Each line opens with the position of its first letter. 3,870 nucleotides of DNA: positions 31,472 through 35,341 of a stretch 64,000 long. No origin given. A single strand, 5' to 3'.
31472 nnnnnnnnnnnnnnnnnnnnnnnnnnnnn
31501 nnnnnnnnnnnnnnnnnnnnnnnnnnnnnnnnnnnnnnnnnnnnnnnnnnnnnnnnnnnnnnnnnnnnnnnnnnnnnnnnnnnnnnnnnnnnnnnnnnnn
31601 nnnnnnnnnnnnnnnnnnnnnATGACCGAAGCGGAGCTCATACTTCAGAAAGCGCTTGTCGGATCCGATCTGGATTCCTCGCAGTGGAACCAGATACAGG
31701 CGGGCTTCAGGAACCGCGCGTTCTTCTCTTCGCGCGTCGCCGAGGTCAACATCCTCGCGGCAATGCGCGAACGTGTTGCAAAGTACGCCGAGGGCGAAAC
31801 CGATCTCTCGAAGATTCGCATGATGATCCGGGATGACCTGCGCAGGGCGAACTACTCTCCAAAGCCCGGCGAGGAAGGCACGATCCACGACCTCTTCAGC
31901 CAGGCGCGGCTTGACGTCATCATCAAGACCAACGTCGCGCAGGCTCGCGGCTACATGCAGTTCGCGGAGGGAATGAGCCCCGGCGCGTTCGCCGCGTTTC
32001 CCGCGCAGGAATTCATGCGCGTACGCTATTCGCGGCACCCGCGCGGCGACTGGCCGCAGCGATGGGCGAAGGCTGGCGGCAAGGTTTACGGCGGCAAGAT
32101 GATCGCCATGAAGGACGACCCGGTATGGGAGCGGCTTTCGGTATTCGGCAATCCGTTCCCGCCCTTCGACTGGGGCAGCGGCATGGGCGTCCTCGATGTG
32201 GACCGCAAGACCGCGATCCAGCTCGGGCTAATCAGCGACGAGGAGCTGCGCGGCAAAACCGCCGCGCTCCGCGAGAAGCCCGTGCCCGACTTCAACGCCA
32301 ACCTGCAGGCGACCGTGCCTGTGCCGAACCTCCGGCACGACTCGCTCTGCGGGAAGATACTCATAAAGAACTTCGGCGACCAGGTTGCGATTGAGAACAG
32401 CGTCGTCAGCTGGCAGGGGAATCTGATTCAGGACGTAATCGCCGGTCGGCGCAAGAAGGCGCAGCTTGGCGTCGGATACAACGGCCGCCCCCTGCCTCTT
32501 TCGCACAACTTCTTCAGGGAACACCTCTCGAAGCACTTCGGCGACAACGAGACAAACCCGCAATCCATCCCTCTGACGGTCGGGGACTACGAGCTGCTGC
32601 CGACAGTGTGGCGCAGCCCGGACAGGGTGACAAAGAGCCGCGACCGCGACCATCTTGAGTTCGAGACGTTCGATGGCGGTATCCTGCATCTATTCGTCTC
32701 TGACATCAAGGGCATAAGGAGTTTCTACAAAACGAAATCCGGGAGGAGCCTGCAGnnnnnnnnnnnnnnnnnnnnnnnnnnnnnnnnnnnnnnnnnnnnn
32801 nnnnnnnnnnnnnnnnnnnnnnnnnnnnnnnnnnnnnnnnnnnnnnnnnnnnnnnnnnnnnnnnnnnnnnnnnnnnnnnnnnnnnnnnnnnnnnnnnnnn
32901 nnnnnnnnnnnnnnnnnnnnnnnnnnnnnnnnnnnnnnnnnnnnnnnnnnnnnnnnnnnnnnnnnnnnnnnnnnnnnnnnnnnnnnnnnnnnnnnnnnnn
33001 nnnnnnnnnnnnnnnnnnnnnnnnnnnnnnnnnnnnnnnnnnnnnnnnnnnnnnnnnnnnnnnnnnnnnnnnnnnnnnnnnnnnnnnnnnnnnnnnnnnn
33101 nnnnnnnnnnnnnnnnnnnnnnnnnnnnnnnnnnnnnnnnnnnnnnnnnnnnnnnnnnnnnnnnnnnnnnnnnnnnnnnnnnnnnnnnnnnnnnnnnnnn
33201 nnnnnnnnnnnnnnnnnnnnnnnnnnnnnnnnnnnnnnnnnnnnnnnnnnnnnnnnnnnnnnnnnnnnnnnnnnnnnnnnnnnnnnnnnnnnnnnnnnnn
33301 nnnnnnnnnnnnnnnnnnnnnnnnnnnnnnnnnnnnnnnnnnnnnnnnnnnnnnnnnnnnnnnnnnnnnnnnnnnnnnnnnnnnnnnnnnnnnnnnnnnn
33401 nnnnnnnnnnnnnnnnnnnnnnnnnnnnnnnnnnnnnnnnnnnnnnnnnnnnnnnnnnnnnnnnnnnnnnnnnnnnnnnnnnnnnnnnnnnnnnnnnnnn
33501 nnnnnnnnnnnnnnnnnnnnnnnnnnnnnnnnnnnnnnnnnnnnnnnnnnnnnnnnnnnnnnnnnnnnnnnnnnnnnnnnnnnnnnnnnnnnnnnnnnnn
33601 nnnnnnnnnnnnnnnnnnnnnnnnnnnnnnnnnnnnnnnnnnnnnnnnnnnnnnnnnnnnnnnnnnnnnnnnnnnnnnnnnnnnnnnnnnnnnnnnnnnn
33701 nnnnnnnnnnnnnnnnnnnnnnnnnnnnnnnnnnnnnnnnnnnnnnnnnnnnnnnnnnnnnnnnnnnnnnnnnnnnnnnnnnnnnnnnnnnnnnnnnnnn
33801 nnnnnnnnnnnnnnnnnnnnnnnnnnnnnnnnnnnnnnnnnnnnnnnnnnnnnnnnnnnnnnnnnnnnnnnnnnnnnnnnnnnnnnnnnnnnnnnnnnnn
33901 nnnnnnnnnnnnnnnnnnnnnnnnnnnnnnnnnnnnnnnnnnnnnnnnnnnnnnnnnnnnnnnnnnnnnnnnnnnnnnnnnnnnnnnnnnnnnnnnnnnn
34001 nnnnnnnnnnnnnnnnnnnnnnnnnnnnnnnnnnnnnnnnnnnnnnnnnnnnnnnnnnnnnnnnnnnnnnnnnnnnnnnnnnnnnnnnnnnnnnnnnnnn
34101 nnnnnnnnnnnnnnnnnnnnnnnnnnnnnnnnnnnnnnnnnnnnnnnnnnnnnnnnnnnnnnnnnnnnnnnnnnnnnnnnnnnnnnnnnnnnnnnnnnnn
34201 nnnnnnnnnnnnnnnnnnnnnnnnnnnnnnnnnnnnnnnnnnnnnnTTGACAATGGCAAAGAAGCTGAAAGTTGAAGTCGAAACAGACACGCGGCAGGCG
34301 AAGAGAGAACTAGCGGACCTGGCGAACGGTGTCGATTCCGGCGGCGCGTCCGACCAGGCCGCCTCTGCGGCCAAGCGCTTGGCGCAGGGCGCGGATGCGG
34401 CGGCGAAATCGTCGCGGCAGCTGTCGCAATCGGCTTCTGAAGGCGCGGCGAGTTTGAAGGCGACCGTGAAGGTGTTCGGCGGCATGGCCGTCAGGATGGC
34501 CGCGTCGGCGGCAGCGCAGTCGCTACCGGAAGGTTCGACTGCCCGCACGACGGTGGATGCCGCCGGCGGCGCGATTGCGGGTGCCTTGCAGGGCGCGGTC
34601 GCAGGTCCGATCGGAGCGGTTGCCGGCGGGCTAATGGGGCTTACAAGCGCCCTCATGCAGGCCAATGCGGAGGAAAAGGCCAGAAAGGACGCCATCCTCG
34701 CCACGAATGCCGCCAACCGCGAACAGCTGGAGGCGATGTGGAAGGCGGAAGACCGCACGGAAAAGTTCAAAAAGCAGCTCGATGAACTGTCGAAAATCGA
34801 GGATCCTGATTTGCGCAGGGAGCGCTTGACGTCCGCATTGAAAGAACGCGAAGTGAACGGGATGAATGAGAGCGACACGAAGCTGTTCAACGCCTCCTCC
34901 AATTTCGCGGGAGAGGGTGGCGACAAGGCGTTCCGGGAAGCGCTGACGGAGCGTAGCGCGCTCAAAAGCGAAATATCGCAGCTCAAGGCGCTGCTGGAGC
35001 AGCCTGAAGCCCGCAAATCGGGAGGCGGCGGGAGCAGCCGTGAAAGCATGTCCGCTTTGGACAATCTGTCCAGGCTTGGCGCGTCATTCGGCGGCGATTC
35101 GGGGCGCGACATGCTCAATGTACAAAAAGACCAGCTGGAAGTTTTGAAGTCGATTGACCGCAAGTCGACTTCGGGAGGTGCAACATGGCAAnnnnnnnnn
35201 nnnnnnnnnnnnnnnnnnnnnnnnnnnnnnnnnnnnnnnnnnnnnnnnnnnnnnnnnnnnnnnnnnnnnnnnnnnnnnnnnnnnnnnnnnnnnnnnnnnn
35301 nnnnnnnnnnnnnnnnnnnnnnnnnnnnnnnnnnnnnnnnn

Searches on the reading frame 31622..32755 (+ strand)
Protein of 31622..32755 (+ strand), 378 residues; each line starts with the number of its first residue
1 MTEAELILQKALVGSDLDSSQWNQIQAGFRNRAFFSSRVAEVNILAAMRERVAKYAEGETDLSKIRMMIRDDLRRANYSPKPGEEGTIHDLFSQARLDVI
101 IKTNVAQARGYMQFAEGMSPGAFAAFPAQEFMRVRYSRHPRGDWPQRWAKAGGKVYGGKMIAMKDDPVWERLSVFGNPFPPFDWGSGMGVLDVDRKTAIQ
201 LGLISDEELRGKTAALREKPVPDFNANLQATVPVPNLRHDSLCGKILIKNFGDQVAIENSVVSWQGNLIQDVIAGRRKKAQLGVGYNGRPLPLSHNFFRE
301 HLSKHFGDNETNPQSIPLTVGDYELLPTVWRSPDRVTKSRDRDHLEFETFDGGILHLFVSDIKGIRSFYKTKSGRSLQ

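Call 5: search_protein_families(library=pfam, proteins=[window:31622-32755:+], max_evalue=1)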
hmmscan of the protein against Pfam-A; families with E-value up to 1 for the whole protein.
window:31622-32755:+ (378 aa): 1 family
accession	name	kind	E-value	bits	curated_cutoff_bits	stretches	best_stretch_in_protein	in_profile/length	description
PF18812.6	PBECR3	-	0.28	11.5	30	1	279-347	12-79/115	phage-Barnase-EndoU-ColicinE5/D-RelE like nuclease3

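Call 6: search_protein_families(library=phrogs, proteins=[window:31622-32755:+], max_evalue=1)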
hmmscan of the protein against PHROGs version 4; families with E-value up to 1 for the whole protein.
window:31622-32755:+ (378 aa): 2 families
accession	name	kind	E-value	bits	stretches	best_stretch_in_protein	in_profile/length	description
phrog_220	-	head and packaging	7.4e-05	21.9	1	19-342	917-1231/1338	minor head protein and DNA pilot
phrog_19041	-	head and packaging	0.34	11.4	1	40-75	188-223/285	virion structural protein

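Call 14: find_homologous_proteins(query=window:31622-32755:+)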
Query window:31622-32755:+ (378 aa): 756 proteins with E <= 0.001 among 5091 candidates; the best 120 are listed.
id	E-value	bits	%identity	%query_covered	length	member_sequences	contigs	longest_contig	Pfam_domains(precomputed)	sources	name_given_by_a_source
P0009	6.7e-242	820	94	100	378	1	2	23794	-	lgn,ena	-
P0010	2.2e-241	818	93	100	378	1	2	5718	-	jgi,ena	-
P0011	3.1e-240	814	94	100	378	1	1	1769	-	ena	-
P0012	4.1e-240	814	94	100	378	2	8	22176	-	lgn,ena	-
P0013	4.2e-240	814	93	100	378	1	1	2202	-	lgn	-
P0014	4.3e-240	814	93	100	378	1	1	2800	-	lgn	-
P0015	5.8e-240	813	94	100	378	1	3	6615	-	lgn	-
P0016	7.9e-240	813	93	100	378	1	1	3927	-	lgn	-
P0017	8.3e-240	813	93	100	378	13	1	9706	-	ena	-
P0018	1.1e-239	813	93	100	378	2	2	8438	-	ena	-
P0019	1.5e-239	812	93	100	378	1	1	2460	-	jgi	jgi:hypothetical protein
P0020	1.5e-239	812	93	100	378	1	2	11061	-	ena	-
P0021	2.1e-239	812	93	100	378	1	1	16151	-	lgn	-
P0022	2.8e-239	811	93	100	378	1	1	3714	-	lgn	-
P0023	2.9e-239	811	93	100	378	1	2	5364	-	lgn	-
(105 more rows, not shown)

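Call 15: search_solved_structures(query=window:31622-32755:+, max_evalue=10)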
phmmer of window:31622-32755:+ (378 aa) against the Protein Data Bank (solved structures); distinct sequences matched with E-value up to 10: 5.
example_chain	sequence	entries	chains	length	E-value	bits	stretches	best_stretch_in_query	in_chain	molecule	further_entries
4wwj_A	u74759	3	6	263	0.69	11.8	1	105-150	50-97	TENA/THI-4 family protein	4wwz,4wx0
6p5q_A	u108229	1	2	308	0.89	11.4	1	106-150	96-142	UndA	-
3mmh_A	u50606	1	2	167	1.2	11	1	140-219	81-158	Methionine-R-sulfoxide reductase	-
1hv6_A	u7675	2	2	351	1.4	10.8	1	11-57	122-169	ALGINATE LYASE | PROTEIN (ALGINATE LYASE A1-III)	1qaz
4f13_A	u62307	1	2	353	1.4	10.8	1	11-57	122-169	Alginate lyase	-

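Call 46: search_protein_families(library=ncbifam, proteins=[window:31622-32755:+], max_evalue=1)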
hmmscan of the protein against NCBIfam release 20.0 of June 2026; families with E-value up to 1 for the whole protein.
window:31622-32755:+ (378 aa): 0 families

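Call 93: search_protein_families(library=padloc, proteins=[window:31622-32755:+], max_evalue=0.01)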
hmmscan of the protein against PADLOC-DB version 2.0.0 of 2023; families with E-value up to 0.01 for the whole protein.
window:31622-32755:+ (378 aa): 0 families

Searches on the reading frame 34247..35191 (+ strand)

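Call 26: search_protein_families(library=phrogs, proteins=[window:34247-35191:+], max_evalue=0.01)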
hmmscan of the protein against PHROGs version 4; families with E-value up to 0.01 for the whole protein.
window:34247-35191:+ (315 aa): 1 family
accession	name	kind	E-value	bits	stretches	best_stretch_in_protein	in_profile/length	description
phrog_18476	-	unknown function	0.0037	18.1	1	101-139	68-106/209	-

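Call 92: search_protein_families(library=pfam, proteins=[window:34247-35191:+], max_evalue=0.01)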
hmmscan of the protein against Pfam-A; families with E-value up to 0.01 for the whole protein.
window:34247-35191:+ (315 aa): 0 families
